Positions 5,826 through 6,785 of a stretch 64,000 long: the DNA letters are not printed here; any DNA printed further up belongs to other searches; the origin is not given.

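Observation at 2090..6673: Futalosine-pathway menaquinone operon headed by its own TetR regulator with a perfect operator palindrome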

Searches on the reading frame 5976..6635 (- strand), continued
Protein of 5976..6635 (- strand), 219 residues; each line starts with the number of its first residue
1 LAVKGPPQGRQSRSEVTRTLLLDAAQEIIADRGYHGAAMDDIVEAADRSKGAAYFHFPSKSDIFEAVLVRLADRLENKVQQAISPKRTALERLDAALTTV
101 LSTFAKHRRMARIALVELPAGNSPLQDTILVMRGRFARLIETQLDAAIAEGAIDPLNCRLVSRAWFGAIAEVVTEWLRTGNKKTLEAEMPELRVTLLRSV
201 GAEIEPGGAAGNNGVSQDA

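Call 33: search_solved_structures(query=A1, max_evalue=0.00001)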
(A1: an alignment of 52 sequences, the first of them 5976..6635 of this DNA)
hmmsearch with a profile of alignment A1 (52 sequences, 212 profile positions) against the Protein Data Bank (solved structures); distinct sequences matched with E-value up to 0.00001: 227 (the best 60 are shown).
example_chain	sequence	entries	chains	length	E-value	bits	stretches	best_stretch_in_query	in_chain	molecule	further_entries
1vi0_A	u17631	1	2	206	1.4e-29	106.5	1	11-203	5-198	transcriptional regulator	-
3whb_A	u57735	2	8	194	4.2e-29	104.9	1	11-198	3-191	Fatty acid metabolism regulator protein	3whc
5gp9_A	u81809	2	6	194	4.8e-29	104.7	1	15-198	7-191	Transcriptional regulator (TetR/AcrR family)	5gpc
5gpa_A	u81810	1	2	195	6e-29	104.4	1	15-198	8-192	Transcriptional regulator (TetR/AcrR family)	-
6azh_A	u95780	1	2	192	7.6e-27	97.5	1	12-198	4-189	TetR family transcriptional regulator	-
6o6n_A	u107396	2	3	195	3.2e-23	85.7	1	12-180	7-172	TetR family transcriptional regulator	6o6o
6o6p_A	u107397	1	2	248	3.7e-23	85.5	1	11-179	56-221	TetR family transcriptional regulator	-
3f1b_A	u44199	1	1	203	7.6e-23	84.4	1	14-170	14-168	TetR-like transcriptional regulator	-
3dcf_A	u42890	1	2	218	2.5e-21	79.5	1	5-197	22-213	transcriptional regulator of the TetR/AcrR family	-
6srn_A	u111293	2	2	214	6.3e-21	78.2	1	8-103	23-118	TetR family transcriptional regulator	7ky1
8svd_A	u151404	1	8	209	8.9e-21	77.7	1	13-190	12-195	DarR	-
3vpr_A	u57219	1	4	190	9.5e-21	77.6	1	14-199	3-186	Transcriptional regulator, TetR family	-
8sua_A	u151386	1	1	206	1.1e-20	77.4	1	14-190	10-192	DarR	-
2hyt_A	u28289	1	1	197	2.5e-20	76.2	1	7-200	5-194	TetR-family transcriptional regulator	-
5k7f_A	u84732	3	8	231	2.8e-20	76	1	8-182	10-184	Transcriptional regulator, TetR family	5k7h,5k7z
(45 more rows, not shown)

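Call 56: search_protein_families(library=pfam, proteins=[L051:10221-11237:+, L051:11653-12651:+, L051:13455-14237:+, L051:14250-15239:-, L051:15393-16328:-, L034:3077-3850:+, L034:3820-4770:+, L012:7203-7925:+], max_evalue=0.001)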
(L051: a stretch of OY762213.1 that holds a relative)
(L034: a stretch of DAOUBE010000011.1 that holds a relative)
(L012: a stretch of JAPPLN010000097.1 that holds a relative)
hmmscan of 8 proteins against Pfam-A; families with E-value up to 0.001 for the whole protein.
L051:10221-11237:+ (338 aa): 0 families

L051:11653-12651:+ (332 aa): 4 families
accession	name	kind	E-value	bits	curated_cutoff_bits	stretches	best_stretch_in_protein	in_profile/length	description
PF09084.16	NMT1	-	1.4e-17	64.7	20.5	1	57-268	3-215/216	NMT1/THI5 like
PF13379.11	NMT1_2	-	2.3e-13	51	24.7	1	45-267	5-242/252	NMT1-like family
PF03180.19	Lipoprotein_9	-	3.4e-07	30.1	27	1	49-211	2-160/236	NlpA lipoprotein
PF12974.12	Phosphonate-bd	-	0.00026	20.9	27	1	72-210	26-167/242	ABC transporter, phosphonate, periplasmic substrate-binding protein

L051:13455-14237:+ (260 aa): 1 family
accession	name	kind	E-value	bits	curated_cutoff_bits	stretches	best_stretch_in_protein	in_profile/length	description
PF00528.27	BPD_transp_1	-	1.2e-19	71.2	26.4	1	83-253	2-183/184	Binding-protein-dependent transport system inner membrane component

L051:14250-15239:- (329 aa): 1 family
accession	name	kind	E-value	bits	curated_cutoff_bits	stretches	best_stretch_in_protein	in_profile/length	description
PF07676.18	PD40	-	1.4e-21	76.4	20.9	2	52-80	2-30/38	WD40-like Beta Propeller Repeat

L051:15393-16328:- (311 aa): 1 family
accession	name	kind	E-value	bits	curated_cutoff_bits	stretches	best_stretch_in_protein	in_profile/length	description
PF00528.27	BPD_transp_1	-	1.3e-28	100.4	26.4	1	126-309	3-183/184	Binding-protein-dependent transport system inner membrane component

L034:3077-3850:+ (257 aa): 1 family
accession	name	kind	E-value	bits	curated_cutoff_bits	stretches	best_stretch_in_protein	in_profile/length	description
PF00528.27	BPD_transp_1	-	1e-25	91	26.4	1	82-252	2-180/184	Binding-protein-dependent transport system inner membrane component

L034:3820-4770:+ (316 aa): 1 family
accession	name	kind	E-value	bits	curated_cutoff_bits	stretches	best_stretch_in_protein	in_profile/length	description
PF01040.23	UbiA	-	3.7e-29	102.2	34.2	1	32-278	2-234/250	UbiA prenyltransferase family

L012:7203-7925:+ (240 aa): 0 families

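Call 57: predict_structure(alignment_id=A1)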
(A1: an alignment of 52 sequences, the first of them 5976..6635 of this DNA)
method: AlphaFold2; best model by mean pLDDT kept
length: 219 residues; sequences in the alignment: 52
mean_pLDDT: 88.8   pTM: 0.80
mean pLDDT of the five models: 88.8, 88.7, 87.3, 86.5, 86.3
residues with pLDDT >= 90: 160; 70-90: 31; 50-70: 19; < 50: 9
segments of 3 or more residues with pLDDT < 50: 210-218
pLDDT, mean of each block of 10 residues (from residue 1): 59 93 97 94 98 97 94 95 97 96 92 80 82 92 98 98 96 92 90 96 70 47
secondary structure, 60 per line:
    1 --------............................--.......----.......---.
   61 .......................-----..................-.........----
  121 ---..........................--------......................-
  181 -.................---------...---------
elements in order: H9-36 H39-45 H50-56 H60-83 H89-106 H108-116 H124-149 H158-179 H182-198
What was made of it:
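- On TetR family of transcriptional regulators: The AF2 model has pLDDT 88.8 and nine helices (call 57).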

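Call 59: fold_search(model_id=the predicted structure, library=pdb)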
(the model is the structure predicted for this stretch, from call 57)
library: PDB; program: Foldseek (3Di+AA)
matches with E <= 10: 944; with E <= 0.001: 484
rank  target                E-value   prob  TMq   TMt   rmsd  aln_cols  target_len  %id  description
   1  6hs0_B                5.1e-08  1.00  0.69  0.74   4.1       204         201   20  EthR2 in complex with compound 5 (BDM71847) (released 2019-02-27)
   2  3whb_A                5.3e-08  1.00  0.76  0.87   2.9       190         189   26  Crystal structure of FadR from Bacillus subtilis, a transcriptional regulator involved in the regulation of fatty acid (released 2014-03-19)
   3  5gp9_B                8.9e-08  1.00  0.76  0.88   2.7       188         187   25  Structural analysis of fatty acid degradation regulator FadR from Bacillus halodurans (released 2017-03-01)
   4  5gp9_A                1.1e-07  1.00  0.77  0.87   2.4       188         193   24  Structural analysis of fatty acid degradation regulator FadR from Bacillus halodurans (released 2017-03-01)
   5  5gpa_B                1.2e-07  1.00  0.76  0.88   1.9       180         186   26  Structural analysis of fatty acid degradation regulator FadR from Bacillus halodurans (released 2017-03-01)
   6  6hrz_B                1.6e-07  1.00  0.68  0.73   3.4       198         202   20  EthR2 in complex with compound 4 (BDM72170) (released 2019-02-27)
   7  3whc_C                1.8e-07  1.00  0.77  0.88   2.6       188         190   26  Crystal structure of a transcriptional regulator FadR from Bacillus subtilis in complex with stearoyl-CoA (released 2014-03-19)
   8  5gpa_A                2.0e-07  1.00  0.75  0.86   3.4       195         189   25  Structural analysis of fatty acid degradation regulator FadR from Bacillus halodurans (released 2017-03-01)
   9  5wm9_A                2.7e-07  1.00  0.69  0.76   3.2       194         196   20  Crystal Structure of TetR family regulator Rv0078 from Mycobacterium tuberculosis (released 2018-07-04)
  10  6hrz_A                2.7e-07  1.00  0.69  0.76   3.2       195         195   20  EthR2 in complex with compound 4 (BDM72170) (released 2019-02-27)
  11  6hrw_B                2.9e-07  1.00  0.68  0.76   3.3       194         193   20  EthR2 in complex with compound 1 (BDM14272) (released 2019-02-27)
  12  5wm9_D                2.9e-07  1.00  0.69  0.77   3.3       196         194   21  Crystal Structure of TetR family regulator Rv0078 from Mycobacterium tuberculosis (released 2018-07-04)
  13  3whb_B                3.3e-07  1.00  0.75  0.87   2.4       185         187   26  Crystal structure of FadR from Bacillus subtilis, a transcriptional regulator involved in the regulation of fatty acid (released 2014-03-19)
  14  3whc_F                3.8e-07  1.00  0.75  0.87   2.2       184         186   27  Crystal structure of a transcriptional regulator FadR from Bacillus subtilis in complex with stearoyl-CoA (released 2014-03-19)
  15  6hry_B                4.8e-07  1.00  0.68  0.74   3.8       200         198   20  EthR2 in complex with compound 3 (BDM72719) (released 2019-02-27)
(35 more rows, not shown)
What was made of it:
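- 5976..6635 (-): TetR-family regulator, 219 aa, with a FadR/YsiA-like ligand domain. The AF2 model has pLDDT 88.8 (call 57) and its best fold match is Bacillus FadR, target-normalised TM-score 0.86-0.88 (call 59).
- On TetR family of transcriptional regulators: All top Foldseek PDB hits are TetR regulators (call 59).
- Closest known: Mycobacterium tuberculosis FasR, PDB 6O6N/6O6O. Same: It is a close structural relative (calls 33, 59).
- The closest sequence and fold matches are Bacillus FadR (3WHB, 3WHC with stearoyl-CoA, 5GP9) and FasR (calls 33, 59). The closest solved structures are FadR with acyl-CoA and FasR with C20-CoA (calls 33, 59). FasR is among the closest structural relatives (calls 33, 59).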

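Call 64: search_protein_families(library=ncbifam, proteins=[L034:3820-4770:+, L012:5780-6922:+], max_evalue=1e-20)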
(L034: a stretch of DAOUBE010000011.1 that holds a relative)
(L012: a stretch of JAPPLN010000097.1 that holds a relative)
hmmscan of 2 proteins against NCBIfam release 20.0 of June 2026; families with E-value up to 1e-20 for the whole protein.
L034:3820-4770:+ (316 aa): 10 families
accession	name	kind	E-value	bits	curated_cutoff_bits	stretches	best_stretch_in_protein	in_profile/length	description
NF004749.0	PRK06080.1-1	equivalog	2.1e-69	234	277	1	12-315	15-310/311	1,4-dihydroxy-2-naphthoate polyprenyltransferase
NF004751.0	PRK06080.1-3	equivalog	1.7e-66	224.8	264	1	13-312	7-295/296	1,4-dihydroxy-2-naphthoate polyprenyltransferase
TIGR00751.1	menA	equivalog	8.9e-39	133.6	102.15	1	24-288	1-266/284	1,4-dihydroxy-2-naphthoate octaprenyltransferase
NF009926.0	PRK13387.1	equivalog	2.2e-38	132.1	316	1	16-315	3-316/317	1,4-dihydroxy-2-naphthoate polyprenyltransferase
NF004617.0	PRK05951.1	equivalog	3.6e-37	128.1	239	1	23-313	21-300/306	prenyltransferase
NF004750.0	PRK06080.1-2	equivalog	1.2e-36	126.6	346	1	14-307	4-295/301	1,4-dihydroxy-2-naphthoate polyprenyltransferase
NF004753.0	PRK06080.1-5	equivalog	1.2e-35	123.2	555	1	14-314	9-307/312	1,4-dihydroxy-2-naphthoate polyprenyltransferase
TIGR02235.1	menA_cyano-plnt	equivalog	2.7e-35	122.1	225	1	18-312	1-285/285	2-carboxy-1,4-naphthoquinone phytyltransferase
NF004754.0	PRK06080.1-6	equivalog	4.6e-30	105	522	1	13-218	6-217/308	1,4-dihydroxy-2-naphthoate polyprenyltransferase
NF004752.0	PRK06080.1-4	subfamily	9.4e-26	91.1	289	1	30-273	17-260/300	1,4-dihydroxy-2-naphthoate polyprenyltransferase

L012:5780-6922:+ (380 aa): 2 families
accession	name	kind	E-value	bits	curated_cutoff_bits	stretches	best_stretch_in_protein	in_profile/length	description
TIGR00221.1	nagA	equivalog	4.9e-70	236.4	225.65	1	6-370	6-378/380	N-acetylglucosamine-6-phosphate deacetylase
NF008371.0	PRK11170.1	equivalog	1.7e-51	175.3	483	1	12-372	9-377/382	N-acetylglucosamine-6-phosphate deacetylase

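Call 72: search_protein_representatives(protein=window:5976-6635:-)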
Query: 219 residues. Proteins with E-value up to 0.001 (for the whole library): 26509; up to 1e-10: 661; up to 1e-30: 45. The best 150 are listed.
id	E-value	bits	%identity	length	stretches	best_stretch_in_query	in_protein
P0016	1.2e-67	244.0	92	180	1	1-130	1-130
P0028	1.4e-64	234.1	61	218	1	9-203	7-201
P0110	6.6e-46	173.2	45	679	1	4-203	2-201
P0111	2.1e-44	168.2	47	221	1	7-203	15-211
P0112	4.1e-44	167.3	45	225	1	16-203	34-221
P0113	7.5e-43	163.2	44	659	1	10-209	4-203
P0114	3.4e-40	154.5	41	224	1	12-209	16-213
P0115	1.2e-39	152.7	37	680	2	8-209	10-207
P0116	5.2e-39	150.6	44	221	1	5-205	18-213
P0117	5.9e-39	150.5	42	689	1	7-204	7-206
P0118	3.4e-38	148.0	42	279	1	11-212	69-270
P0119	3.6e-38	147.9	41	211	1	8-206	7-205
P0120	3.6e-38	147.9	45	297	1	13-206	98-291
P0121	6.5e-38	147.1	44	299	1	20-203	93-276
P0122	1.5e-37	145.9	40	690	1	12-211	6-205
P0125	3.3e-36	141.5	42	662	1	12-202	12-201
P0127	1.8e-35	139.1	40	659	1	15-203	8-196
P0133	2.5e-34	135.4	40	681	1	11-208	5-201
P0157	2.8e-28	115.6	43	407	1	39-190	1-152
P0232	2.5e-17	79.9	40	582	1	10-209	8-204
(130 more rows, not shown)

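Call 73: search_protein_families(library=pfam, proteins=[P0110, P0113, P0115, P0117, P0122, P0125, P0127, P0133, P0232, P0157], max_evalue=0.00001)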
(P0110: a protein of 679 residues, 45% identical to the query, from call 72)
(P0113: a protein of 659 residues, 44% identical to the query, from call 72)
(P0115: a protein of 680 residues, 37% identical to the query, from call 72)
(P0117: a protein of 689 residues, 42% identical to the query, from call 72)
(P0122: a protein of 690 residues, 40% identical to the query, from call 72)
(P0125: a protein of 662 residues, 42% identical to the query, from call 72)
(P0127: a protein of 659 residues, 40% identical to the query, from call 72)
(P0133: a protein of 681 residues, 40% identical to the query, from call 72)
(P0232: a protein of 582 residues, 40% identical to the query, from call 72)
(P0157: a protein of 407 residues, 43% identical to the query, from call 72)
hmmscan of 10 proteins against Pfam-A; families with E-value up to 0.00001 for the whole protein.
P0110 (679 aa): 3 families
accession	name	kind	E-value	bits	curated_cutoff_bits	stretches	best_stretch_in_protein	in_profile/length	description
PF00425.24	Chorismate_bind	-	1.5e-72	244.7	27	1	416-668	3-257/257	chorismate binding enzyme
PF00440.29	TetR_N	-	2e-18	66.4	24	1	19-65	1-47/47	Bacterial regulatory proteins, tetR family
PF17932.6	TetR_C_24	-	1.6e-07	32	26.4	1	87-176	4-92/114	Tetracyclin repressor-like, C-terminal domain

P0113 (659 aa): 4 families
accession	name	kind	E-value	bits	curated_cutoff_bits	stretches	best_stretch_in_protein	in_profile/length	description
PF00425.24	Chorismate_bind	-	2.3e-77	260.5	27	1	395-648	2-257/257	chorismate binding enzyme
PF00440.29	TetR_N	-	1.7e-14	53.8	24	1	15-60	1-46/47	Bacterial regulatory proteins, tetR family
PF17932.6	TetR_C_24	-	3.3e-07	31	26.4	1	81-168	2-89/114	Tetracyclin repressor-like, C-terminal domain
PF08359.16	TetR_C_4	-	9.1e-06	26.3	21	0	71-179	10-119/133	YsiA-like protein, C-terminal region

P0115 (680 aa): 4 families
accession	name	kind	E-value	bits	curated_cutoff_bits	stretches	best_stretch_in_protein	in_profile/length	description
PF00425.24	Chorismate_bind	-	2.9e-77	260.1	27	1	416-668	3-257/257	chorismate binding enzyme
PF00440.29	TetR_N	-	1.9e-15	56.8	24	1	19-65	1-47/47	Bacterial regulatory proteins, tetR family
PF17932.6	TetR_C_24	-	5.3e-08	33.6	26.4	1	86-171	3-88/114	Tetracyclin repressor-like, C-terminal domain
PF08359.16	TetR_C_4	-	1.5e-06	28.8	21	1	70-194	5-130/133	YsiA-like protein, C-terminal region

P0117 (689 aa): 3 families
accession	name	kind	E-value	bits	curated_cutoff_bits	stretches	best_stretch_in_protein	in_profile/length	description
PF00425.24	Chorismate_bind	-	6e-73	246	27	1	424-679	2-257/257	chorismate binding enzyme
PF00440.29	TetR_N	-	1.4e-13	50.8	24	1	21-67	1-47/47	Bacterial regulatory proteins, tetR family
PF17932.6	TetR_C_24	-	5.1e-08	33.6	26.4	1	90-195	3-107/114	Tetracyclin repressor-like, C-terminal domain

P0122 (690 aa): 4 families
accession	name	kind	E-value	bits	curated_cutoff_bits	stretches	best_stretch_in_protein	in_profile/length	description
PF00425.24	Chorismate_bind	-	1.7e-67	228.1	27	1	426-679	2-257/257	chorismate binding enzyme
PF00440.29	TetR_N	-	8e-16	58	24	1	15-61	1-47/47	Bacterial regulatory proteins, tetR family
PF17932.6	TetR_C_24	-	5.5e-07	30.3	26.4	1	81-167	2-88/114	Tetracyclin repressor-like, C-terminal domain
PF08359.16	TetR_C_4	-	1.2e-06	29.1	21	1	68-190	7-130/133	YsiA-like protein, C-terminal region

P0125 (662 aa): 3 families
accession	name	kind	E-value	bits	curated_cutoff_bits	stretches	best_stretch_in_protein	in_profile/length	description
PF00425.24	Chorismate_bind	-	1.8e-76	257.5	27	1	398-649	3-257/257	chorismate binding enzyme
PF00440.29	TetR_N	-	1.5e-14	53.9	24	1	21-67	1-47/47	Bacterial regulatory proteins, tetR family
PF17932.6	TetR_C_24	-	6.5e-06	26.8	26.4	0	88-173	3-88/114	Tetracyclin repressor-like, C-terminal domain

P0127 (659 aa): 3 families
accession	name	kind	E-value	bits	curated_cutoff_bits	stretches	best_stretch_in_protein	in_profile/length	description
PF00425.24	Chorismate_bind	-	9.9e-75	251.8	27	1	395-648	2-257/257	chorismate binding enzyme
PF00440.29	TetR_N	-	1.1e-15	57.6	24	1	14-60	1-47/47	Bacterial regulatory proteins, tetR family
PF17932.6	TetR_C_24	-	2.2e-06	28.3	26.4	1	81-166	3-88/114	Tetracyclin repressor-like, C-terminal domain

P0133 (681 aa): 3 families
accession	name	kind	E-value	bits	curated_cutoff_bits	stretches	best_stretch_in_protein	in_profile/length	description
PF00425.24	Chorismate_bind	-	2e-79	267.2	27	1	416-670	2-257/257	chorismate binding enzyme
PF00440.29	TetR_N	-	2.4e-14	53.3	24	1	15-61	1-47/47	Bacterial regulatory proteins, tetR family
PF17932.6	TetR_C_24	-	2.2e-08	34.8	26.4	1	81-167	2-88/114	Tetracyclin repressor-like, C-terminal domain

P0232 (582 aa): 1 family
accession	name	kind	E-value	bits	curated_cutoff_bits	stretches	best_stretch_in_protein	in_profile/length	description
PF00440.29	TetR_N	-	3.3e-15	56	24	1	17-63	1-47/47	Bacterial regulatory proteins, tetR family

P0157 (407 aa): 2 families
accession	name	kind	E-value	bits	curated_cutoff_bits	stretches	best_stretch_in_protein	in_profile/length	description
PF00440.29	TetR_N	-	9.5e-08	32.1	24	1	1-29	19-47/47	Bacterial regulatory proteins, tetR family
PF17932.6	TetR_C_24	-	8.1e-07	29.7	26.4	1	49-135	2-88/114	Tetracyclin repressor-like, C-terminal domain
